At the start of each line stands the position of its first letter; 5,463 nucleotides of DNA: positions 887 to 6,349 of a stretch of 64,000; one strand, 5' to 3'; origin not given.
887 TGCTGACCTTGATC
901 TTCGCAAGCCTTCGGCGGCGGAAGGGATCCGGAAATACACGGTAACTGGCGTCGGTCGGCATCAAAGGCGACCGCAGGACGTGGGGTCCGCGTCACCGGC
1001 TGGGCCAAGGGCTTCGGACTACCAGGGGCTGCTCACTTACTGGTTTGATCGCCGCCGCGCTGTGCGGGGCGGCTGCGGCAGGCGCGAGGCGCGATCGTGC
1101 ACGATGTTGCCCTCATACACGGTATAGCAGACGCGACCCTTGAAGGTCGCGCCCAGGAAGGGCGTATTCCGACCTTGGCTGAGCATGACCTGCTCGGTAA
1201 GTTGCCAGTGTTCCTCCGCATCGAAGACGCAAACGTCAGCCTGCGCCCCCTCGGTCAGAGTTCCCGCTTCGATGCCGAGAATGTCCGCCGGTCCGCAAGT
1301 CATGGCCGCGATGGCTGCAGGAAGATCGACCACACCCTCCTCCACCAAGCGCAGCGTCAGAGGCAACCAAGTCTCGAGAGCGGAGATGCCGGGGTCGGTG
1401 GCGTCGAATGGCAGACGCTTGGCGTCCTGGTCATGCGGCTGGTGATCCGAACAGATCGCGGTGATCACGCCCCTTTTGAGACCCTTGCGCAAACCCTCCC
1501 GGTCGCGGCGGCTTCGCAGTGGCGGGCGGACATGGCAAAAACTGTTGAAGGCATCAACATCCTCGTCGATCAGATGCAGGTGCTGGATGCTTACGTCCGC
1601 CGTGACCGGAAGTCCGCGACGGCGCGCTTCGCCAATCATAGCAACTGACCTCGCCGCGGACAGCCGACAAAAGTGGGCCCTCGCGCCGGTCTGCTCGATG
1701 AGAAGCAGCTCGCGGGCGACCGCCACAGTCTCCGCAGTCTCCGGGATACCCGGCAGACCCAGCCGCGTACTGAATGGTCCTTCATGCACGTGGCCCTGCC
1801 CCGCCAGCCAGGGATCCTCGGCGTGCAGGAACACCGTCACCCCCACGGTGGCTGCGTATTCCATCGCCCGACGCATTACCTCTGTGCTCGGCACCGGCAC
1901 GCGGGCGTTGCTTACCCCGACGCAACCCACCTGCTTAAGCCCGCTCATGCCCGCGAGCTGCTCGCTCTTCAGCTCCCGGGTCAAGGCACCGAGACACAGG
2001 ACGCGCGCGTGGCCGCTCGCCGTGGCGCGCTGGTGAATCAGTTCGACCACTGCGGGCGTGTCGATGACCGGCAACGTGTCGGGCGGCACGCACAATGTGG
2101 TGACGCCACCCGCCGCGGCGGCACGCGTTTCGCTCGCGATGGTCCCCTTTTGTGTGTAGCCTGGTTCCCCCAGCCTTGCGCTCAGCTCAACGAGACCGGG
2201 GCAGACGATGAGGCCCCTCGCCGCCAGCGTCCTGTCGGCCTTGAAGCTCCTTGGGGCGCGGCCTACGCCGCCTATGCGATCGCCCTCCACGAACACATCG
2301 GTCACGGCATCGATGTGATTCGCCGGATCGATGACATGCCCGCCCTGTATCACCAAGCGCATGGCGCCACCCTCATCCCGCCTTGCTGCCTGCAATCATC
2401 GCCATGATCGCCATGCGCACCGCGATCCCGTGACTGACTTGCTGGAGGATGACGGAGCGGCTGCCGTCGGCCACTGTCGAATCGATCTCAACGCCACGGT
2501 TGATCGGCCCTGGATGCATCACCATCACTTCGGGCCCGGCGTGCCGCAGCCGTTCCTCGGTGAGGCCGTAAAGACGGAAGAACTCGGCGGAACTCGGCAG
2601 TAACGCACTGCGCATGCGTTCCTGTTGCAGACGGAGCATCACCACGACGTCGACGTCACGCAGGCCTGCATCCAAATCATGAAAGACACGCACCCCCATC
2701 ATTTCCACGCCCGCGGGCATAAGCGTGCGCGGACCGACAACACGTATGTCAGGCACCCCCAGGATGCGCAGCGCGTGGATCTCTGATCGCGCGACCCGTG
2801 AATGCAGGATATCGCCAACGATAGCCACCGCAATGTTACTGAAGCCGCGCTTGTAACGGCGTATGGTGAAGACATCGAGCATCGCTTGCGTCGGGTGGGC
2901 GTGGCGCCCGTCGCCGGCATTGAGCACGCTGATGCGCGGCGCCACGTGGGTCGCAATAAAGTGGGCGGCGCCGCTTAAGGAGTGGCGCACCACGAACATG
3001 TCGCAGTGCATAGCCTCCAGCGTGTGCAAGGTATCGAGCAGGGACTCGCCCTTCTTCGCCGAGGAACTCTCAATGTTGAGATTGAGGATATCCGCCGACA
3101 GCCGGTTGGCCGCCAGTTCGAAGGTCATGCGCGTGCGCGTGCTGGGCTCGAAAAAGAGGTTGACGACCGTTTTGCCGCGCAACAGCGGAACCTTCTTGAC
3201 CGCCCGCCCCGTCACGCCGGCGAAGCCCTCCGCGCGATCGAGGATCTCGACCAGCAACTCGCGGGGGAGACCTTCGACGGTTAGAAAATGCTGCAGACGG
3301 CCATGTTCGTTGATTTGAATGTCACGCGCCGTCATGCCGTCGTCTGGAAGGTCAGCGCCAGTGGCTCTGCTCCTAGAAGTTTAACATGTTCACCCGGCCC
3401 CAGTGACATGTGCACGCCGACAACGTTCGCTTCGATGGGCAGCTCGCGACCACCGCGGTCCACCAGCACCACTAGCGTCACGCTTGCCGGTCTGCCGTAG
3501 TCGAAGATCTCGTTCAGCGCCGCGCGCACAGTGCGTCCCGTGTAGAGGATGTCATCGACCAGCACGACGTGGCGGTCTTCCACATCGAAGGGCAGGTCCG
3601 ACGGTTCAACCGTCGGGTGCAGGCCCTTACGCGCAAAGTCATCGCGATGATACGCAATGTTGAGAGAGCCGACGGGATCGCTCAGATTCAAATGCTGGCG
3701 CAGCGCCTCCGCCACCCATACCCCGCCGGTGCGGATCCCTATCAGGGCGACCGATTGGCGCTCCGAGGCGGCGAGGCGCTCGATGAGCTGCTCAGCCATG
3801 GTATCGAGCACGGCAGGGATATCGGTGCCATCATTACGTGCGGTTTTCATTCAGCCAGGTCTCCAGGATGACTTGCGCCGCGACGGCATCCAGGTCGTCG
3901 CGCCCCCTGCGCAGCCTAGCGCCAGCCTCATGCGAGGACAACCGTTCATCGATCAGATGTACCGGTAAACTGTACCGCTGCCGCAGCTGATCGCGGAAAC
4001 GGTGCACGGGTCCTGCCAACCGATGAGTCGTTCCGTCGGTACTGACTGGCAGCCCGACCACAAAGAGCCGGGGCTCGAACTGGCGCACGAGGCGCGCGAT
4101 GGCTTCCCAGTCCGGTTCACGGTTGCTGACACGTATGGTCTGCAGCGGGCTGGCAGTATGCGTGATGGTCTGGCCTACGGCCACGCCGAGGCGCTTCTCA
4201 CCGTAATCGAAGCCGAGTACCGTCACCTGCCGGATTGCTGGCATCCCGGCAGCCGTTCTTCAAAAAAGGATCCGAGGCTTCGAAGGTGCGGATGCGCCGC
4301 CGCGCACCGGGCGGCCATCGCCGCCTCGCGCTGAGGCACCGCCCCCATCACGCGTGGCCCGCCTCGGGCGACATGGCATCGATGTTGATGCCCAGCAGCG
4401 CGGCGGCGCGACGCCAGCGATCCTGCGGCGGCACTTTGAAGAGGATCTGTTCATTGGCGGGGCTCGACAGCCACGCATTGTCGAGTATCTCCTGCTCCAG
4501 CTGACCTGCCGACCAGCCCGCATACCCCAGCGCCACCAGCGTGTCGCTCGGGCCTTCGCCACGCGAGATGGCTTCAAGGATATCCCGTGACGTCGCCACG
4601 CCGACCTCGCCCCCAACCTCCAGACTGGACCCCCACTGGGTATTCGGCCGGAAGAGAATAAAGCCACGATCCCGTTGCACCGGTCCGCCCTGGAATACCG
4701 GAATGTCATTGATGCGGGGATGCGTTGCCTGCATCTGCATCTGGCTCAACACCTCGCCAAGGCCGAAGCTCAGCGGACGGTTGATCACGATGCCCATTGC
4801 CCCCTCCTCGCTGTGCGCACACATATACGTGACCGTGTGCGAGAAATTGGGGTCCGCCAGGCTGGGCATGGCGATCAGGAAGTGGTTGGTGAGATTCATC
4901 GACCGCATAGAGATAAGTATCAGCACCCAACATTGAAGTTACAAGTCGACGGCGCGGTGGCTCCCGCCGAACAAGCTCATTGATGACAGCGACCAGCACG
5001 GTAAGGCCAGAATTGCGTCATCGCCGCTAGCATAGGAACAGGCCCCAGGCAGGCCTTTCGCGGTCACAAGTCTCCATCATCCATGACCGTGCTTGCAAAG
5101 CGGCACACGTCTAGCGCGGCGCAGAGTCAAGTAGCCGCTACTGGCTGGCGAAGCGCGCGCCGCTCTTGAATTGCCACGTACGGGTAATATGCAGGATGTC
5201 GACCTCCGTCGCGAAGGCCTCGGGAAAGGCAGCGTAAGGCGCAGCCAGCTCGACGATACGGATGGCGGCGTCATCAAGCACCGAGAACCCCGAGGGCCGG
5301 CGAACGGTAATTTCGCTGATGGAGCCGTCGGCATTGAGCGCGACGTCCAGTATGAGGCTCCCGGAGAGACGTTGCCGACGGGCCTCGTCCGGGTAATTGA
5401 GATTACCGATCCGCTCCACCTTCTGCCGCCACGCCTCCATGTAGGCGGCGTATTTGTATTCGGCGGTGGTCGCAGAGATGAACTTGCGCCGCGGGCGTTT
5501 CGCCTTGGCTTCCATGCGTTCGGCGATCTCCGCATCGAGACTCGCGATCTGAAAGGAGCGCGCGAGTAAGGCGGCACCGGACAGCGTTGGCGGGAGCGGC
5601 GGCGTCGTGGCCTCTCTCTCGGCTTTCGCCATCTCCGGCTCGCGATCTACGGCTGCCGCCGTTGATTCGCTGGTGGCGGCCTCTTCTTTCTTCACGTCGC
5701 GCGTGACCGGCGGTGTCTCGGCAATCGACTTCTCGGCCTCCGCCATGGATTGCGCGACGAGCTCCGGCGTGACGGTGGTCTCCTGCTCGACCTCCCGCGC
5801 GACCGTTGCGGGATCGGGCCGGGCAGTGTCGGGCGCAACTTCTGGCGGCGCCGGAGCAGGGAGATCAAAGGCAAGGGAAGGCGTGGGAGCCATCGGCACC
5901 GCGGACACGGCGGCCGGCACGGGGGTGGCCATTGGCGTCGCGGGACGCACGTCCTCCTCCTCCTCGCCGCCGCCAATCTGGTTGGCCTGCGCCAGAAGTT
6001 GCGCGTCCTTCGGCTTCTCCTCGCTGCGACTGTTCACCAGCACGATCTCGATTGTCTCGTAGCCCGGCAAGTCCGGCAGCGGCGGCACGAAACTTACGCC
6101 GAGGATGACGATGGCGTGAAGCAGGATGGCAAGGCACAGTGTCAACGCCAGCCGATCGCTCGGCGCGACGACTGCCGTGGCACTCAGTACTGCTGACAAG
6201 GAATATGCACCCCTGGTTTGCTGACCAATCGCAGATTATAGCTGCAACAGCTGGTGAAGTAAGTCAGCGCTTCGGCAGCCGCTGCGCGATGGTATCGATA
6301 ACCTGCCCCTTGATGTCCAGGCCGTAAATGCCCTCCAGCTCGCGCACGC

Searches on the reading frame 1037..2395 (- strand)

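Call 15: search_protein_families(library=pfam, proteins=[window:1037-2395:-], max_evalue=0.001)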
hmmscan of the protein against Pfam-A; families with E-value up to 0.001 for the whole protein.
window:1037-2395:- (452 aa): 3 families
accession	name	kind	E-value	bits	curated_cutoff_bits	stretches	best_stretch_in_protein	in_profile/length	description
PF01979.26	Amidohydro_1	-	5.9e-18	65.7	25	1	63-432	1-345/345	Amidohydrolase family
PF07969.17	Amidohydro_3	-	5.5e-08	33.2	29.7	1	349-433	400-472/472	Amidohydrolase family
PF12890.13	DHOase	-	4.3e-05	24.1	21.2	1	146-246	51-138/142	Dihydro-orotase-like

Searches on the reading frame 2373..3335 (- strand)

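Call 15: search_protein_families(library=pfam, proteins=[window:2373-3335:-], max_evalue=0.001)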
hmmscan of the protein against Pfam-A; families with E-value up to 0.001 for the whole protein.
window:2373-3335:- (320 aa): 2 families
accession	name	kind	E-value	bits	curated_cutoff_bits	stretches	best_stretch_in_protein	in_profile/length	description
PF02729.26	OTCace_N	-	2.6e-41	141.6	29.9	1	15-159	1-147/148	Aspartate/ornithine carbamoyltransferase, carbamoyl-P binding domain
PF00185.30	OTCace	-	7.1e-25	88.3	29.4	1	167-313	2-156/157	Aspartate/ornithine carbamoyltransferase, Asp/Orn binding domain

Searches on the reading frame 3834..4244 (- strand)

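Call 15: search_protein_families(library=pfam, proteins=[window:3834-4244:-], max_evalue=0.001)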
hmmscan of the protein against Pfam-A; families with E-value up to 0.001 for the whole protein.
window:3834-4244:- (136 aa): 1 family
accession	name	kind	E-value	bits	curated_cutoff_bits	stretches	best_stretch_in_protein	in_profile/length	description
PF03652.20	RuvX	-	8.5e-38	130.2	29.2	1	8-132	2-133/134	Holliday junction resolvase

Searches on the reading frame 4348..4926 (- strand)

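Call 15: search_protein_families(library=pfam, proteins=[window:4348-4926:-], max_evalue=0.001)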
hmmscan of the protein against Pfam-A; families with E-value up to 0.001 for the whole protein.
window:4348-4926:- (192 aa): 1 family
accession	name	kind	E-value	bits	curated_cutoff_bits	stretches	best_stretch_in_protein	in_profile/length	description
PF02622.21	DUF179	-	4.5e-52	176.6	27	1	21-179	1-157/157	AlgH-like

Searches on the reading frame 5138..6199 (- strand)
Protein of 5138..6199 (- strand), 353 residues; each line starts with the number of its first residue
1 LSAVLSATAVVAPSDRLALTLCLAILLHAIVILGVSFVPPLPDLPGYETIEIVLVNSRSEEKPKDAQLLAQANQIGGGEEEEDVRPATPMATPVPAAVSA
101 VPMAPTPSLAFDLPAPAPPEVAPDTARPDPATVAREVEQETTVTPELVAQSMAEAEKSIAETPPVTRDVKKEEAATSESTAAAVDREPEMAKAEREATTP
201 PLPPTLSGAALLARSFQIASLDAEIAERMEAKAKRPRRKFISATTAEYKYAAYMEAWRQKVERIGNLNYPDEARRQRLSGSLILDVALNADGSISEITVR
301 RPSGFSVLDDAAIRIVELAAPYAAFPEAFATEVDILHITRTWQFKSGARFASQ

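Call 15: search_protein_families(library=pfam, proteins=[window:5138-6199:-], max_evalue=0.001)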
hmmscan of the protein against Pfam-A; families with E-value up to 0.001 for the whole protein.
window:5138-6199:- (353 aa): 2 families
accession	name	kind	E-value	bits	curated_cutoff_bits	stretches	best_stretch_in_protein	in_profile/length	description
PF03544.19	TonB_C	-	2.7e-14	53.8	24.6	1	266-335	2-69/79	Gram-negative bacterial TonB protein C-terminal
PF13103.11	TonB_2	-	0.00015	22.2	22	1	256-328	3-76/85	TonB C terminal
